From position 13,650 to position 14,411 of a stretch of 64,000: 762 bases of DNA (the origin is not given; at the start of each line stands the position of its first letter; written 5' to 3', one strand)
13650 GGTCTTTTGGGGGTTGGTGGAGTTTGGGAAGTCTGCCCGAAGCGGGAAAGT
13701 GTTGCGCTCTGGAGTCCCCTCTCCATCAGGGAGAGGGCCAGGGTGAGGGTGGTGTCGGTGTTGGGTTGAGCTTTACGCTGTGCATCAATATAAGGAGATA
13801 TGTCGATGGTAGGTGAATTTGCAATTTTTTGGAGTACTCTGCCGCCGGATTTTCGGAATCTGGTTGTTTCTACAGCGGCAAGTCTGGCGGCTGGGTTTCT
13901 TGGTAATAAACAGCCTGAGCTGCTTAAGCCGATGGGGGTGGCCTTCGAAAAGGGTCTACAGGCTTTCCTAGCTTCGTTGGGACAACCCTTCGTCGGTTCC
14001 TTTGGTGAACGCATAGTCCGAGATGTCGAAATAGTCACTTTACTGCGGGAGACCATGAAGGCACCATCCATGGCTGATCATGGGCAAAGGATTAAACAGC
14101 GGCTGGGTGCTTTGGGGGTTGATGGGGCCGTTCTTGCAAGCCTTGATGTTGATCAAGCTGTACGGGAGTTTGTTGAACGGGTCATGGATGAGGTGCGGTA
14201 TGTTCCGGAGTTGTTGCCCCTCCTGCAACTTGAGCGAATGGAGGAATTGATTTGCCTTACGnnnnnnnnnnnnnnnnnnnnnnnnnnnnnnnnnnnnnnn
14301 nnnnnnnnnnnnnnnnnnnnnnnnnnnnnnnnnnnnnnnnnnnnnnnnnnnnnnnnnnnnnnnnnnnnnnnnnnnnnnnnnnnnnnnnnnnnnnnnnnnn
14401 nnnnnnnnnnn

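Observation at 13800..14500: Unassigned ~230-aa N-terminal domain on the DGR-targeted NACHT protein (possible effector or adaptor module)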

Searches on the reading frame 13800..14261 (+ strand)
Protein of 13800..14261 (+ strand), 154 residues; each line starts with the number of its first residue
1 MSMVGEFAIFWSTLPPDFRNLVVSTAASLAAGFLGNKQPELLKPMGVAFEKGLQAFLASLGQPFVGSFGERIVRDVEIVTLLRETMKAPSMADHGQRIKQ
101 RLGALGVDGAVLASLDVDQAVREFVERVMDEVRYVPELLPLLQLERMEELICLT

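Call 31: search_protein_families(library=pfam, alignment_id=A2, max_evalue=1)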
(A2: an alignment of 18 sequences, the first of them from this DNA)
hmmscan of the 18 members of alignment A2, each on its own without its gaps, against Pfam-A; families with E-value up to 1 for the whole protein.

A. member 1, seq(154 aa): 2 families
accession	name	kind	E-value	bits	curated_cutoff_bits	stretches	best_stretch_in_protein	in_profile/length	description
PF22264.1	DUF6952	-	0.015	16.1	27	1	87-130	33-76/79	Family of unknown function (DUF6952)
PF00356.27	LacI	-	0.11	12.8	27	1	116-136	25-45/46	Bacterial regulatory proteins, lacI family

B. families by the number of members that match (of 18 scanned): 18 families
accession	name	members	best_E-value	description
PF22734.1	NNH2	2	2.2e-05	NACHT N-terminal Helical domain 2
PF21811.2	RdfA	2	0.041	Rod-determining factor A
PF09413.15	DUF2007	1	0.0039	Putative prokaryotic signal transducing protein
PF22736.1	NNH5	1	0.0084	NACHT N-terminal Helical domain 5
PF22264.1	DUF6952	1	0.015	Family of unknown function (DUF6952)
PF07270.16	DUF1438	1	0.017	Protein of unknown function (DUF1438)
PF20442.3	BrxL_N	1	0.031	BREX system Lon protease-like protein BrxL N-terminal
PF13446.11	RPT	1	0.032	A repeated domain in UCH-protein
PF10532.14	Plant_all_beta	1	0.047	Plant specific N-all beta domain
PF03224.20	V-ATPase_H_N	1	0.073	V-ATPase subunit H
PF25046.1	DUF7790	1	0.084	Domain of unknown function (DUF7790)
PF25508.1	TRPM2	1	0.085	TRPM2-like domain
PF01916.23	DS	1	0.087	Deoxyhypusine synthase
PF00356.27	LacI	1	0.11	Bacterial regulatory proteins, lacI family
PF24768.1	ARM_ARMC5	1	0.13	ARMC5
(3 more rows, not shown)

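Call 32: find_homologous_proteins(query=A2, max_evalue=0.001)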
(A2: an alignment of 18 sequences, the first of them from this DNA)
Query A2 (18 sequences): 5009 candidates shared short words with the query, none scored E <= 0.001.

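Call 43: predict_structure(alignment_id=A2)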
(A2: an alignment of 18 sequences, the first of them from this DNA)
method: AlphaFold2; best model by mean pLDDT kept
length: 154 residues; sequences in the alignment: 18
mean_pLDDT: 87.7   pTM: 0.82
mean pLDDT of the five models: 87.7, 87.2, 85.0, 84.6, 81.3
residues with pLDDT >= 90: 94; 70-90: 44; 50-70: 14; < 50: 2
segments of 3 or more residues with pLDDT < 50: none
pLDDT, mean of each block of 10 residues (from residue 1): 70 92 95 88 95 95 89 95 84 87 93 92 93 85 71 64
secondary structure, 60 per line:
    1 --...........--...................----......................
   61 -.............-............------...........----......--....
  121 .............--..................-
elements in order: H3-13 H16-34 H39-60 H62-74 H76-87 H94-104 H109-114 H117-133 H136-153

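Call 46: fold_search(model_id=the predicted structure, library=pdb)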
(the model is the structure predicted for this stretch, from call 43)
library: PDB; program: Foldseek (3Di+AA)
matches with E <= 10: 287; with E <= 0.001: 0
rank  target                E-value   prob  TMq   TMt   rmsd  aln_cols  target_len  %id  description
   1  1lw1_C                6.7e-01  0.14  0.23  0.21  12.7       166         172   11  Crystal Structure Of Mycobacterium Tuberculosis Alkylperoxidase Ahpd H137F mutant (released 2002-07-17)
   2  2g38_B                8.7e-01  0.08  0.16  0.16  24.9       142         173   20  A PE/PPE Protein Complex from Mycobacterium tuberculosis (released 2006-03-14)
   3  6i2z_A                1.2e+00  0.18  0.31  0.31  12.0       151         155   16  Isolated globin domain of the Bordetella pertussis globin-coupled sensor (released 2019-10-16)
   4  6ivm_C                1.2e+00  0.07  0.20  0.14  16.9       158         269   14  Crystal structure of a membrane protein P143A (released 2019-11-06)
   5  5w93_A                1.2e+00  0.09  0.19  0.21  16.0       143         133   15  p130Cas complex with paxillin LD1 (released 2017-09-06)
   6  9div_G                1.3e+00  0.12  0.24  0.28  17.5       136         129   15  The crystal structure of de novo designed ChuA binding protein C8 (released 2025-05-21)
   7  9gzo_A                1.3e+00  0.09  0.22  0.06  12.0       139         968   16  Cryo-EM structure of the human mitochondrial RNA polymerase transcription initiation complex (POLRMT/TFB2M/DNA/RNA) wi (released 2025-07-30)
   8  8a7r_B                1.4e+00  0.10  0.24  0.14  17.4       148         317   10  PcIDS1_I420A in complex with Mg2+ and GPP (released 2023-05-31)
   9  6iv1_A                1.4e+00  0.07  0.20  0.14  16.2       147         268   14  Crystal structure of a bacterial Bestrophin homolog from Klebsiella pneumoniae with a mutation I180T (released 2019-11-13)
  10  6ivo_C                1.4e+00  0.07  0.20  0.14  18.2       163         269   16  Crystal structure of a membrane protein P208A (released 2019-11-06)
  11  5x87_C                1.5e+00  0.06  0.19  0.13  15.1       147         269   15  Crystal structure of a bacterial Bestrophin homolog from Klebsiella pneumoniae with a mutation L177T (released 2017-11-01)
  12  6iv4_B                1.6e+00  0.06  0.19  0.14  18.0       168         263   17  Crystal structure of a bacterial Bestrophin homolog from Klebsiella pneumoniae with a mutation W252F (released 2019-11-13)
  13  6ivo_D                1.8e+00  0.07  0.21  0.14  16.4       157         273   13  Crystal structure of a membrane protein P208A (released 2019-11-06)
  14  6ivn_D                1.8e+00  0.06  0.20  0.14  16.6       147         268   16  Crystal structure of a membrane protein G264A (released 2019-11-06)
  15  6iv3_B                1.8e+00  0.06  0.19  0.14  15.4       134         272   16  Crystal structure of a bacterial Bestrophin homolog from Klebsiella pneumoniae with a mutation W252A (released 2019-11-13)
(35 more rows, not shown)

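Call 56: search_solved_structures(query=A2, max_evalue=10)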
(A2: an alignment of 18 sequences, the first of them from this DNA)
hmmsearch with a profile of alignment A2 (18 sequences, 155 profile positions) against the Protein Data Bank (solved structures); distinct sequences matched with E-value up to 10: 21.
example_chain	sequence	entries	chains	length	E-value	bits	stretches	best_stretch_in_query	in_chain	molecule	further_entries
2ehr_A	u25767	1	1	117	0.031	17.1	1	68-122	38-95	InaD-like protein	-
5xyi_B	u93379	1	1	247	0.034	17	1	75-152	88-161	Ribosomal protein S3Ae, putative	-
4o8w_A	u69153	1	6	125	0.055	16.3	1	54-96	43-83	Spore germination protein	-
11bq_O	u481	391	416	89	0.16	14.8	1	21-101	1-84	Small ribosomal subunit protein uS15 | 30S RIBOSOMAL PROTEIN S15 | 30S ribosomal protein S15 1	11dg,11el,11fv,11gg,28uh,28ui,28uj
5cwd_A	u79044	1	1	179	0.2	14.4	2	77-153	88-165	Designed helical repeat protein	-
10fz_O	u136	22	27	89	0.23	14.3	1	21-100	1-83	Small ribosomal subunit protein uS15 | 30S ribosomal protein S15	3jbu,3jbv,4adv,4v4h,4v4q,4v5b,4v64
8qup_A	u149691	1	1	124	0.39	13.5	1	39-105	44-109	Bop1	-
2m0n_A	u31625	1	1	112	0.4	13.5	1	54-105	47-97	Putative uncharacterized protein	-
2go7_A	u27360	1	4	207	0.4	13.5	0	41-91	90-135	hydrolase, haloacid dehalogenase-like family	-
2msn_A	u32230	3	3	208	0.41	13.4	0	41-91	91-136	Hydrolase, haloacid dehalogenase-like family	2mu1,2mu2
6pwy_A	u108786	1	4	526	0.41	13.4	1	58-117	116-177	ZK177.8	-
23wi_o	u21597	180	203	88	0.5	13.2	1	22-101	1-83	Small ribosomal subunit protein uS15 | 30S RIBOSOMAL PROTEIN S15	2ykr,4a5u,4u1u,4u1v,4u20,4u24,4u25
3ltl_A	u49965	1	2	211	0.56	13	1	95-140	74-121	Brefeldin A-inhibited guanine nucleotide-exchange protein 1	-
7pon_A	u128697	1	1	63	0.64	12.8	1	66-114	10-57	Phosphoprotein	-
3iy8_O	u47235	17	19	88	0.73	12.6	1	22-100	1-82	30S ribosomal protein S15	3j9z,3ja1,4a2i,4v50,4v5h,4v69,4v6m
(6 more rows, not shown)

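Call 67: fold_search(model_id=the predicted structure, library=viral)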
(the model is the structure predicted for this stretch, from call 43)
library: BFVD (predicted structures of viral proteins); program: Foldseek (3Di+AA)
matches with E <= 10: 379; with E <= 0.001: 0
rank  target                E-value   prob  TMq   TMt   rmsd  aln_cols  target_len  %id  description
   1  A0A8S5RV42            4.8e-01  0.20  0.23  0.19  16.4       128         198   10  (no name in the UniProt tables at hand)
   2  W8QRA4                5.3e-01  0.23  0.29  0.11  11.6       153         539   13  Protein kinase domain-containing protein [Chloriridovirus anopheles1]
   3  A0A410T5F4            7.3e-01  0.14  0.25  0.12  16.5       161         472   15  Putative split RNA polymerase ADP-ribosylase [Acinetobacter phage Henu6]
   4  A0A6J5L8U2            7.6e-01  0.16  0.24  0.14  17.4       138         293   14  Uncharacterized protein [uncultured Caudovirales phage]
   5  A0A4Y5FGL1            8.0e-01  0.15  0.25  0.22  13.6       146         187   13  Holin [Lactobacillus phage 3-521]
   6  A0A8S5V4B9            8.0e-01  0.08  0.18  0.19  14.3       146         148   16  Nucleoporin [Siphoviridae sp. ctNHg2]
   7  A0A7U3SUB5            8.9e-01  0.18  0.28  0.22  11.5       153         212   12  (no name in the UniProt tables at hand)
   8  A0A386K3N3            9.4e-01  0.30  0.27  0.35  13.7       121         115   14  Valyl-tRNA synthetase modifier [Shigella phage phi25-307]
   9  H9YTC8                1.0e+00  0.07  0.18  0.13  17.0       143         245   12  (no name in the UniProt tables at hand)
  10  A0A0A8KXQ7            1.1e+00  0.06  0.17  0.06  19.3       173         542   12  Putative transglycosylase [Burkholderia phage Bp-AMP4]
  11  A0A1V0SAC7            1.2e+00  0.11  0.22  0.23  17.6       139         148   12  Uncharacterized protein [Catovirus CTV1]
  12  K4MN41                1.2e+00  0.08  0.18  0.19  16.4       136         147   15  Uncharacterized protein [Escherichia phage IME11]
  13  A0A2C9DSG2            1.2e+00  0.06  0.19  0.10  17.3       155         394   13  Uncharacterized protein [Western grey kangaroopox virus]
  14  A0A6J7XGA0            1.3e+00  0.07  0.17  0.18  11.3       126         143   12  Uncharacterized protein [uncultured Caudovirales phage]
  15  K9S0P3                1.3e+00  0.18  0.32  0.19  11.3       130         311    9  (no name in the UniProt tables at hand)
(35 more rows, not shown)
